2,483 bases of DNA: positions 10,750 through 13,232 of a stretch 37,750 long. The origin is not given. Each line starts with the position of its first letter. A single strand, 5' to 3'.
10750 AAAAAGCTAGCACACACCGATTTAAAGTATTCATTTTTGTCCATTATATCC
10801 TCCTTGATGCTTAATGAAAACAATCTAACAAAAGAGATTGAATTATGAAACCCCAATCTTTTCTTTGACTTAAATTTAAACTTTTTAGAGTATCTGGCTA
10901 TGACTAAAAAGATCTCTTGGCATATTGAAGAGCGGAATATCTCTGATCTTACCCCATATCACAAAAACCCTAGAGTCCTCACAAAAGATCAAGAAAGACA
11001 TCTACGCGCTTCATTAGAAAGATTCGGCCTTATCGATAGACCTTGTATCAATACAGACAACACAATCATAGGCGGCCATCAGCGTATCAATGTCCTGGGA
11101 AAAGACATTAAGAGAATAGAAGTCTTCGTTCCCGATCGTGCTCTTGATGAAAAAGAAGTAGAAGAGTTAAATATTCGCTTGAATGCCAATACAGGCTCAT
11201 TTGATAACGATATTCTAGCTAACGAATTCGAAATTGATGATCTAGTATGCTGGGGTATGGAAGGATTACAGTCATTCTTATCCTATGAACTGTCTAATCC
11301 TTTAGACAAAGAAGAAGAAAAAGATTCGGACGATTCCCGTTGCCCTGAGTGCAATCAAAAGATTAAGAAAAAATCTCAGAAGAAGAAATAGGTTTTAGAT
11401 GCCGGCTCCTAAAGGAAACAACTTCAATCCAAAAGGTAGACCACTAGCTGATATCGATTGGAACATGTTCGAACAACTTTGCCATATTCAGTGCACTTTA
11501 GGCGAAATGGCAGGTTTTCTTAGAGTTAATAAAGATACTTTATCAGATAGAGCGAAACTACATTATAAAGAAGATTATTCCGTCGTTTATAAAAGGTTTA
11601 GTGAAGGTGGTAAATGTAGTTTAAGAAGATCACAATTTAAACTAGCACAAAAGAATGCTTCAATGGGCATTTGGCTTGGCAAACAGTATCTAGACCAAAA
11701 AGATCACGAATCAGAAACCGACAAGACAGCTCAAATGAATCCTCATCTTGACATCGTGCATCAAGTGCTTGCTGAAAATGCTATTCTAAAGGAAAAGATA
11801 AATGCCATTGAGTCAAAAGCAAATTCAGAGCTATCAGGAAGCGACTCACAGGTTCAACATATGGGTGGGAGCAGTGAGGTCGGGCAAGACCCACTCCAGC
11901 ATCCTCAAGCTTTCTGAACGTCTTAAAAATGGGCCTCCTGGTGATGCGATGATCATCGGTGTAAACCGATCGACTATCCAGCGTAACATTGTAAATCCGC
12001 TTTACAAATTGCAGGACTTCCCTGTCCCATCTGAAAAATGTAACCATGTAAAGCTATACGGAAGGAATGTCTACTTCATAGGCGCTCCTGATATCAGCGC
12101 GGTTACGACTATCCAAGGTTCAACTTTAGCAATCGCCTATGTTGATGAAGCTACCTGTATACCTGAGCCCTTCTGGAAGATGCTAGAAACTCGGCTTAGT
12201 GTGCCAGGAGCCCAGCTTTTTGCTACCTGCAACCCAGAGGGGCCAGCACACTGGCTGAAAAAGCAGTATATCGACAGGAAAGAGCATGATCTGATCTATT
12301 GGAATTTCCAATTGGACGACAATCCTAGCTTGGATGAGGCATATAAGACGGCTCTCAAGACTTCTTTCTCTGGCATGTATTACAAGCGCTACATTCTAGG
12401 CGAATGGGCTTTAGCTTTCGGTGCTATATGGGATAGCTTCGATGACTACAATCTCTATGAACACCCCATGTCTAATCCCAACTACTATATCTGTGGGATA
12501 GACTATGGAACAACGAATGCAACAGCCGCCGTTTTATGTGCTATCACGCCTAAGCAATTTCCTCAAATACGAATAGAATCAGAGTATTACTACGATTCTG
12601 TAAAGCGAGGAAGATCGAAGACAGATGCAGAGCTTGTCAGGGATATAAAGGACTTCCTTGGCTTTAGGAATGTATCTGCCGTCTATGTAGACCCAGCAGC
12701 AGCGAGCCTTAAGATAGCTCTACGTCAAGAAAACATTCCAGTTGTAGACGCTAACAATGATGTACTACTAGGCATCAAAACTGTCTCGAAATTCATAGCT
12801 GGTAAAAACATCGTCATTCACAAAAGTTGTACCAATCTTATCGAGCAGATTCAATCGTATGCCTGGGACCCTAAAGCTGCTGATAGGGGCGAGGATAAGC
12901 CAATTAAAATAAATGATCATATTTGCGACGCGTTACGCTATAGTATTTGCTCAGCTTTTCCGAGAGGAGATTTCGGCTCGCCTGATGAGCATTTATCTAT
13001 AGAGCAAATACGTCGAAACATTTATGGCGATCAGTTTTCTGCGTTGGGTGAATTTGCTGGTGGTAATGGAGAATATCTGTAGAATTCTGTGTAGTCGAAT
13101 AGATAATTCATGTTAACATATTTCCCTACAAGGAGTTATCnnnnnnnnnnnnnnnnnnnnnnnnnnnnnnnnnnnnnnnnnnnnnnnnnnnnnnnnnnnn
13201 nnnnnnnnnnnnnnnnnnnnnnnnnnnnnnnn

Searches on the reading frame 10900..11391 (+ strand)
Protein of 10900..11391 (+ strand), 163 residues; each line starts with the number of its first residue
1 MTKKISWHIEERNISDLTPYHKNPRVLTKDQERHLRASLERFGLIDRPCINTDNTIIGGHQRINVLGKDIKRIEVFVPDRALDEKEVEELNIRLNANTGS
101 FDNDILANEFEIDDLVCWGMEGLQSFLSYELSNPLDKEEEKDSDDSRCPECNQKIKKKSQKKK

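Call 76: find_related_loci(query=window:10900-11391:+, collection=viral_contigs, flank=10000)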
Query window:10900-11391:+ (163 aa) in viral_contigs; peptide patterns used: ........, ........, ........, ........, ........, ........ (x = any residue, [..] = any of these).
67 stretches matched a pattern; 12 encode a relative of the query (tblastn E <= 1e-3); 12 distinct loci.
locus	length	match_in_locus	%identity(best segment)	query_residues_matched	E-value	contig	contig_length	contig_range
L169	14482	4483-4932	51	5-154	1e-41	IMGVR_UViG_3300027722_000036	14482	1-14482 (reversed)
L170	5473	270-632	58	1-120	1e-41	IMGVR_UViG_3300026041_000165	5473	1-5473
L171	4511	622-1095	48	5-157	3e-41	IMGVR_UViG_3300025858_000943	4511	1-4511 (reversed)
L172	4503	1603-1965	58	4-121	6e-41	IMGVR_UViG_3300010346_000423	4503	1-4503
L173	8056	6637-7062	52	4-142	7e-40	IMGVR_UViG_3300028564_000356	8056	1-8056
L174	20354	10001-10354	58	5-121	3e-45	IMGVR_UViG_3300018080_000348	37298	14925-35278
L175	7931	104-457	51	4-120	4e-35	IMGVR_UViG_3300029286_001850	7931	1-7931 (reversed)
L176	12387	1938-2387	48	5-140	3e-34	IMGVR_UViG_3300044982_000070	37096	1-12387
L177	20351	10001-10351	50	5-120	1e-32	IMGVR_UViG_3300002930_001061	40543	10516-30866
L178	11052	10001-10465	43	5-155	4e-31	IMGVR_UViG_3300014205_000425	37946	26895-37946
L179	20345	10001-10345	50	7-120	3e-30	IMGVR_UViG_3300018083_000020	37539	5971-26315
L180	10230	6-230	68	50-121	4e-26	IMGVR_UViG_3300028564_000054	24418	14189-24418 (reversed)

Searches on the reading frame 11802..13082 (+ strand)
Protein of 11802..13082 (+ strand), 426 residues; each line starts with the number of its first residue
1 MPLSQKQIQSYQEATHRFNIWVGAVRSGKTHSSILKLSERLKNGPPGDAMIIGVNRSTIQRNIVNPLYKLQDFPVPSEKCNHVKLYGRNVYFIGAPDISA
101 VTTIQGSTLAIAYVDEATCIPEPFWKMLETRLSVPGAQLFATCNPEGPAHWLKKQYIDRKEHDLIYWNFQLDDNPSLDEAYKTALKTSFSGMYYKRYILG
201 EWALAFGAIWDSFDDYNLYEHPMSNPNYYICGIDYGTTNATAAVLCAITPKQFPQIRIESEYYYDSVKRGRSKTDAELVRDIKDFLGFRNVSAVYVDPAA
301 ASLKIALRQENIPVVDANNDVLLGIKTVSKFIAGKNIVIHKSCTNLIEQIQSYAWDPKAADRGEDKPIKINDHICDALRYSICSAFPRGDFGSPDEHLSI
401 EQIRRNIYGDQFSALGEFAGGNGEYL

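Call 18: search_dna_similar(query=window:11802-13082:+, collection=phages, mode=protein, max_rows=15)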
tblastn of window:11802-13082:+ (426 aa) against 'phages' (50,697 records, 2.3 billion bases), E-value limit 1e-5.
Records with a match: 1438; places in all: 1438; records where one place covers at least 80% of the query: 769.
Best place of each record, by identity: <60% 1438.
By first word of the organism name: Salmonella 267; Streptococcus 232; Staphylococcus 180; Escherichia 131; Klebsiella 81; Enterococcus 63; Clostridium 53; Lactobacillus 45; Streptomyces 43; Bacteriophage 38; and 67 more.
By host as written in the record: - 149; Staphylococcus aureus 63; Streptococcus thermophilus 53; Escherichia coli 44; Salmonella enterica subsp. enterica serovar Enteritidis PT1 39; Clostridium sporogenes ATCC-15579 30; Klebsiella pneumoniae 26; Salmonella sp. 24; and 466 more.
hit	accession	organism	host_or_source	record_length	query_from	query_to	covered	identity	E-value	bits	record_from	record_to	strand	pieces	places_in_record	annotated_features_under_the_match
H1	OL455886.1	Streptomyces phage Piccadilly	Streptomyces sanglieri UNT16F27A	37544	1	384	90%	41.8%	7e-92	309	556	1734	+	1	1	2: terminase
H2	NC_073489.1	Streptomyces phage Piccadilly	Streptomyces sanglieri UNT16F27A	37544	1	384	90%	41.8%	7e-92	309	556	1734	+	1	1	2: terminase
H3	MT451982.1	Streptomyces phage Cumberbatch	Streptomyces sanglieri UNT16F27A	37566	1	384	90%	41.8%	7e-92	309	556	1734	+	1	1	2: terminase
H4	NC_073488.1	Streptomyces phage Cumberbatch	Streptomyces sanglieri UNT16F27A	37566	1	384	90%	41.8%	7e-92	309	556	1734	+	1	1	2: terminase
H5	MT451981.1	Streptomyces phage Vondra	Streptomyces sanglieri UNT16F27A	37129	1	384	90%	41.3%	2e-92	310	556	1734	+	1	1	2: terminase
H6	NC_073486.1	Streptomyces phage Vondra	Streptomyces sanglieri UNT16F27A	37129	1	384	90%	41.3%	2e-92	310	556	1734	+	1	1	2: terminase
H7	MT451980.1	Streptomyces phage Ignacio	Streptomyces sanglieri UNT16F27A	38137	1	384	90%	41.3%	2e-92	310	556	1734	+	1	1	2: terminase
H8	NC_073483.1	Streptomyces phage Ignacio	Streptomyces sanglieri UNT16F27A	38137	1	384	90%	41.3%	2e-92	310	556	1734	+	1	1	2: terminase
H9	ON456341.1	Streptomyces phage HFrancette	Streptomyces sanglieri UNT16F27A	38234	1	384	90%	41.3%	2e-92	310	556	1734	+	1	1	2: terminase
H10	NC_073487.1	Streptomyces phage HFrancette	Streptomyces sanglieri UNT16F27A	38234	1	384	90%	41.3%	2e-92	310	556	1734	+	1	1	2: terminase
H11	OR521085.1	Corynebacterium phage PSonyx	Corynebacterium glutamicum MB001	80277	1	385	90%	41.1%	2e-89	302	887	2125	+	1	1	2: terminase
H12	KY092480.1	Streptomyces phage Picard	Streptomyces venezuelae ATCC 10712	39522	1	384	90%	39.7%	4e-86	292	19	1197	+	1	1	terminase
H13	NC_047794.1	Streptomyces phage Picard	Streptomyces venezuelae ATCC 10712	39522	1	384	90%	39.7%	4e-86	292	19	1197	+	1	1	terminase large subunit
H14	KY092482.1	Streptomyces phage Mojorita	Streptomyces venezuelae ATCC 10712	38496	1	384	90%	39.7%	3e-85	290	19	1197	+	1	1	terminase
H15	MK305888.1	Streptomyces phage Austintatious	Streptomyces venezuelae ATCC 10712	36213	1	384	90%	39.6%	8e-83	283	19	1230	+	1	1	1: terminase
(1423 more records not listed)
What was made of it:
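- Tried and rejected: The terminase's nearest cultured relatives are uninformative Streptomyces phages at about 41% identity (call 18).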
